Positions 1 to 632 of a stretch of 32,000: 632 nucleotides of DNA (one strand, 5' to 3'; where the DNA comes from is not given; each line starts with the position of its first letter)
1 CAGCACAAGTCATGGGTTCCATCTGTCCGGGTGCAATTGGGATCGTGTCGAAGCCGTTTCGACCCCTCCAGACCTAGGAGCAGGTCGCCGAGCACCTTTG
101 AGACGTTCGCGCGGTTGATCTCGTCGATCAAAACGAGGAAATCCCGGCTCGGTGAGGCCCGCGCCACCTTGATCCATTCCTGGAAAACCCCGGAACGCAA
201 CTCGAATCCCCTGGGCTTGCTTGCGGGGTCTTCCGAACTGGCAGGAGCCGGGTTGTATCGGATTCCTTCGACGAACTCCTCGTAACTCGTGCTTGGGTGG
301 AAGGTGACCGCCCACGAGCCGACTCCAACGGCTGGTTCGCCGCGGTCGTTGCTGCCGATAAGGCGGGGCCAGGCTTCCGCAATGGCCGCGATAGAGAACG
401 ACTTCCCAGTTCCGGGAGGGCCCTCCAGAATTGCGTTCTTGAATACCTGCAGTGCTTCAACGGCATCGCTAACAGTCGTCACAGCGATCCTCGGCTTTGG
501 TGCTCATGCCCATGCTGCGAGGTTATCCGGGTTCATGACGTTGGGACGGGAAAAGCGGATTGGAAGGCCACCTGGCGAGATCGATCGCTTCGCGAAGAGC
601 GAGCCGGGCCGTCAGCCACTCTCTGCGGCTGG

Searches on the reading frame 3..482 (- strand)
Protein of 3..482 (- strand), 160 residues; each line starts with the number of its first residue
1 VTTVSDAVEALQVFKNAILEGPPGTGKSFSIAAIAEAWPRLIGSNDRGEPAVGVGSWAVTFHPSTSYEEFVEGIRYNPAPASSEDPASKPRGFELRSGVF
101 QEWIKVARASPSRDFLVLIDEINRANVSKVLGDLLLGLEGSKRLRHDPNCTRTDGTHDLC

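Call 5: search_protein_families(library=pfam, max_evalue=0.1, proteins=[window:3-482:-])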
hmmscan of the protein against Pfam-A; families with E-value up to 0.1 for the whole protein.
seq(160 aa): 8 families
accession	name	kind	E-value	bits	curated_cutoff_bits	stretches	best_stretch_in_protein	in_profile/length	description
PF07728.20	AAA_5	-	1.3e-07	32.1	22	1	17-143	2-95/139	AAA domain (dynein-related subfamily)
PF13604.12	AAA_30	-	0.00027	21.2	27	1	16-41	20-45/191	AAA domain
PF00004.35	AAA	-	0.0034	18.3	21.2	1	18-38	2-22/131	ATPase family associated with various cellular activities (AAA)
PF13245.12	AAA_19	-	0.0034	18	25.1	1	7-41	4-38/134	AAA domain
PF13401.12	AAA_22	-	0.0038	18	27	1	17-134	8-104/130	AAA domain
PF13191.12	AAA_16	-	0.0041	18.1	32.6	1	15-126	25-145/167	AAA ATPase domain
PF20720.3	nSTAND3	-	0.031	14.4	27.2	1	4-35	7-38/155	Novel STAND NTPase 3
PF13086.12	AAA_11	-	0.062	13.5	27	0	16-37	19-40/257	AAA domain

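Call 8: search_protein_families(library=padloc, max_evalue=0.01, proteins=[window:3-482:-])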
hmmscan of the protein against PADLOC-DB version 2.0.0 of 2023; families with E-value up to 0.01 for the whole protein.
seq(160 aa): 5 families
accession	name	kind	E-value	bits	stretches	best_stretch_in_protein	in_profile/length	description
PDLC03547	REase_II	-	1.2e-10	38.6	1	6-136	256-369/585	Type II restriction enzyme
PDLC03448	REase_II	-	7.5e-05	19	0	104-136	616-648/857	Type II restriction enzyme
PDLC05009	PDC-S37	-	0.00014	17.8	1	7-35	301-330/1550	-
PDLC03920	MkoA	-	0.0012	15.2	1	10-36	627-653/1112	-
PDLC01439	typeIV_DinG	-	0.006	13.3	1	7-38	27-58/575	CAS-IV-A; associated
